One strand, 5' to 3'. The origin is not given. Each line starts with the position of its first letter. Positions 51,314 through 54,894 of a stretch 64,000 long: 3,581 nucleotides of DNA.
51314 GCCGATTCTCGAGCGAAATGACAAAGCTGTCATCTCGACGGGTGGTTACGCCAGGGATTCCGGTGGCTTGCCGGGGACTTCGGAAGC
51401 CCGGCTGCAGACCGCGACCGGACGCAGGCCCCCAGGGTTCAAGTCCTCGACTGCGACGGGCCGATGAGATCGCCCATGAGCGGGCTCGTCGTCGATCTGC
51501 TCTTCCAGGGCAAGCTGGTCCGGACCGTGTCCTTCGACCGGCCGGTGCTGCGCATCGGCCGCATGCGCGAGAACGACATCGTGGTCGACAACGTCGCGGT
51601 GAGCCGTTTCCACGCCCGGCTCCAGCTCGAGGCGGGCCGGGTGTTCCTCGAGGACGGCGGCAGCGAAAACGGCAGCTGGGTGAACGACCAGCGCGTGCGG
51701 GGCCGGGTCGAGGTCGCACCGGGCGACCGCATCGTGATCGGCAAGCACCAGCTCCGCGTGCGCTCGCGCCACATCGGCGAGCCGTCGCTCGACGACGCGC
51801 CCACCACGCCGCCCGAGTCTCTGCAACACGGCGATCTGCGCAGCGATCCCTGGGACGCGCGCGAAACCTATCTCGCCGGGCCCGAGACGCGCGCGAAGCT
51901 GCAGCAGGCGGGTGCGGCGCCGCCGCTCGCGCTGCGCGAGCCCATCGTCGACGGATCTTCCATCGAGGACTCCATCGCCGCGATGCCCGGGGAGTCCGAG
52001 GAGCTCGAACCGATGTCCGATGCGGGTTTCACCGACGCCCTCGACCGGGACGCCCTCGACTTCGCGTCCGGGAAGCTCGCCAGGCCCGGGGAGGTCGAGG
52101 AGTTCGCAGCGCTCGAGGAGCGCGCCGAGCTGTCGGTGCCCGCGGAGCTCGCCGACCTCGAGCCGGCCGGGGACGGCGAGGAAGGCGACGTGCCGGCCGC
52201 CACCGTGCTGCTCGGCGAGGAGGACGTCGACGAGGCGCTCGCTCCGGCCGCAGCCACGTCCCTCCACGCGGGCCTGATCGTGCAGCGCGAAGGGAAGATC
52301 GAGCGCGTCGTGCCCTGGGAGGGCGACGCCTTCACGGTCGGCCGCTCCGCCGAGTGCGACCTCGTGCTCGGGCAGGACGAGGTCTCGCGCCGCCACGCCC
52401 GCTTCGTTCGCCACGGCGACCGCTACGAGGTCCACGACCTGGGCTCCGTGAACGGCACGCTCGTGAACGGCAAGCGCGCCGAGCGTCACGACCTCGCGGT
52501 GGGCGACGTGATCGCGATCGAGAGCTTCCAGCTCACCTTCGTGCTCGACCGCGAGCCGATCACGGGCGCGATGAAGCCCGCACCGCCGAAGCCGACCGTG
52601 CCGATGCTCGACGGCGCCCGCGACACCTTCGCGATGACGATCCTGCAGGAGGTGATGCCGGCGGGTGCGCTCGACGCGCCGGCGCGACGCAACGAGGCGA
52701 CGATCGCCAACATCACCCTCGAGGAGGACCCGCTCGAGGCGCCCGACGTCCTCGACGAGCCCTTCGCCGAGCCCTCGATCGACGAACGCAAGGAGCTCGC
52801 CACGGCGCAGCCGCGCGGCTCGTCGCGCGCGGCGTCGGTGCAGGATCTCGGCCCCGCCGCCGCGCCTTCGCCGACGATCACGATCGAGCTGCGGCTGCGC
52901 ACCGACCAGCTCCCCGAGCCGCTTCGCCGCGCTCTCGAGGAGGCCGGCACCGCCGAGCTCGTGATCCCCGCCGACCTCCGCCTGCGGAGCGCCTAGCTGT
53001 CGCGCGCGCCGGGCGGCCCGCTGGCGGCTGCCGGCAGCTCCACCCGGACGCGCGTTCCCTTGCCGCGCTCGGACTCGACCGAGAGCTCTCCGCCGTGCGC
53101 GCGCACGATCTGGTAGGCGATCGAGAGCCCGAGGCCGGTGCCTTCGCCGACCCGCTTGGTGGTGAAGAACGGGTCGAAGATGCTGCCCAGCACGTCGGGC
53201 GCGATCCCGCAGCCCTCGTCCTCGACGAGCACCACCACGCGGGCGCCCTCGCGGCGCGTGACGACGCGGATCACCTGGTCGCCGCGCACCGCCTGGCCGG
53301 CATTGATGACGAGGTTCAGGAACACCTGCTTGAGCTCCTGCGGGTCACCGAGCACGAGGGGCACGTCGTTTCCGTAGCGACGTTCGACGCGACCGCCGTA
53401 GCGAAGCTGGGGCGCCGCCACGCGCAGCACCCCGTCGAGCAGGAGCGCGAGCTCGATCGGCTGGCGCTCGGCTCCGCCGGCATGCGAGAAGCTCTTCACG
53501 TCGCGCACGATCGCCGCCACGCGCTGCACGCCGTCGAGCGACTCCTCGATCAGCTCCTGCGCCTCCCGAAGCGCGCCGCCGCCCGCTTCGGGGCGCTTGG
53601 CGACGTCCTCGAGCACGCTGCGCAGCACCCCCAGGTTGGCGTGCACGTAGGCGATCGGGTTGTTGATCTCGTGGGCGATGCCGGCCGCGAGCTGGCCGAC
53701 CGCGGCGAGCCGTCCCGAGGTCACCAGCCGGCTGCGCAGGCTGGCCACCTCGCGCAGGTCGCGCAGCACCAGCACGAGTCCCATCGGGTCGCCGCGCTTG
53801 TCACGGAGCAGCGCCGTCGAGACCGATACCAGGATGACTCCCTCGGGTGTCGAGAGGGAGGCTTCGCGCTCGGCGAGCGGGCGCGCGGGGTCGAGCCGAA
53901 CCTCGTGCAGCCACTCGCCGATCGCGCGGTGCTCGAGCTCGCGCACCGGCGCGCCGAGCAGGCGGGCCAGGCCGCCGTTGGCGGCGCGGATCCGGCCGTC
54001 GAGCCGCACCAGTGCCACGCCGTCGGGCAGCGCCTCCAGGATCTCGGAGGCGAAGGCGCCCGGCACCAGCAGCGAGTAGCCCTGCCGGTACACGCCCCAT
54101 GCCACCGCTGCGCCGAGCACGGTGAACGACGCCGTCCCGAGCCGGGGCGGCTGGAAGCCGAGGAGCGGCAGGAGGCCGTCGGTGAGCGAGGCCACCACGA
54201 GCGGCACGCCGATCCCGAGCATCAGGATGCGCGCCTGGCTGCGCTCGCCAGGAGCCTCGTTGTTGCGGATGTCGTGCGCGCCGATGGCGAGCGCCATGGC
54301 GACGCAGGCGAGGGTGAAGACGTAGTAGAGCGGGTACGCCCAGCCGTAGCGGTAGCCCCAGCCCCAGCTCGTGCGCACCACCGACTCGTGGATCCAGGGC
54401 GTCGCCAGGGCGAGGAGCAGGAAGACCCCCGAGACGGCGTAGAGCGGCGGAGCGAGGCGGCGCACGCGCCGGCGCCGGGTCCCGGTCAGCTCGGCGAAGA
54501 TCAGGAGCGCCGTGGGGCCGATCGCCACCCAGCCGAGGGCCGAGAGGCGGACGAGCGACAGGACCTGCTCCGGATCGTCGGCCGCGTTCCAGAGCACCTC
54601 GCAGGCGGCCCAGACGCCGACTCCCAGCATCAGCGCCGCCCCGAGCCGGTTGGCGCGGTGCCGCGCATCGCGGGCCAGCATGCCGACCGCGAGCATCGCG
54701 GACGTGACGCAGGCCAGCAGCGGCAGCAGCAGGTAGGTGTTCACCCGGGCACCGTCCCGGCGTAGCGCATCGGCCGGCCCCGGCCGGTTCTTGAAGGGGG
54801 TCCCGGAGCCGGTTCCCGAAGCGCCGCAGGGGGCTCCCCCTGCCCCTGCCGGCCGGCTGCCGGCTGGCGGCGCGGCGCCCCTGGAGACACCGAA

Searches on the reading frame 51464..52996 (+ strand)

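Call 51: search_protein_families(library=pfam, proteins=[window:51464-52996:+], max_evalue=0.001)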
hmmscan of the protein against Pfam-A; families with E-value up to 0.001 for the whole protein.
window:51464-52996:+ (510 aa): 2 families
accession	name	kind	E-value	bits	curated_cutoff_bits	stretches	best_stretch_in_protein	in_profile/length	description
PF00498.31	FHA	-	9.1e-40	135.4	20.7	2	291-352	2-66/67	FHA domain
PF16697.10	Yop-YscD_cpl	-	1.3e-30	105.9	33.2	2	283-360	12-91/94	Inner membrane component of T3SS, cytoplasmic domain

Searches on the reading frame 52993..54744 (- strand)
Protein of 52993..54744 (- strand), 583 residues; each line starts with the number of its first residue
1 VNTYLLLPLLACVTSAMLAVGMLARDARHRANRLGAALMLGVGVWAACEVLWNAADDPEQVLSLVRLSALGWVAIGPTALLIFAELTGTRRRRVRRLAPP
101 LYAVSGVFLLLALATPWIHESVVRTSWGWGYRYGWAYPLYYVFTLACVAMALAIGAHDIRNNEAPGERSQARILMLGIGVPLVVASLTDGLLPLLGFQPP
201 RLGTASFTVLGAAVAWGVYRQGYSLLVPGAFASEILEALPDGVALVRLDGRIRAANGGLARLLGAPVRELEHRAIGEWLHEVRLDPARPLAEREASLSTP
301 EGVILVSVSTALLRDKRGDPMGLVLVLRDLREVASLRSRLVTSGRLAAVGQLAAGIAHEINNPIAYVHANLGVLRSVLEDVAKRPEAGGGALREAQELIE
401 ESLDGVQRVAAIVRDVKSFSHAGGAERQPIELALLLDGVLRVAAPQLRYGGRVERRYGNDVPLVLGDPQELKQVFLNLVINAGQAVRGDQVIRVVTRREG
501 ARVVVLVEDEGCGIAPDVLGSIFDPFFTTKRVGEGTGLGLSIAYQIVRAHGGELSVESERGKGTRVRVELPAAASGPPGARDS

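Call 51: search_protein_families(library=pfam, proteins=[window:52993-54744:-], max_evalue=0.001)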
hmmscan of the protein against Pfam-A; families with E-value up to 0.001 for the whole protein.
window:52993-54744:- (583 aa): 6 families
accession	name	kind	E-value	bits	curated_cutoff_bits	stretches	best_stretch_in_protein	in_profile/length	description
PF02518.31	HATPase_c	-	1.9e-26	93.1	26.4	1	466-573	1-110/111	Histidine kinase-, DNA gyrase B-, and HSP90-like ATPase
PF16927.11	HisKA_7TM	-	5.1e-21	76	28.6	1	9-228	3-224/224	N-terminal 7TM region of histidine kinase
PF08448.16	PAS_4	-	9.9e-07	29.4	23.1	1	236-333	1-108/110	PAS fold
PF00512.31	HisKA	-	2.1e-06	28.1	26.9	1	349-421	2-62/66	His Kinase A (phospho-acceptor) domain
PF13188.13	PAS_8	-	1.1e-05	25.6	21.8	1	235-285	6-53/65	PAS domain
PF00989.32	PAS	-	2.7e-05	24.6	22.6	1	233-329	4-112/113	PAS fold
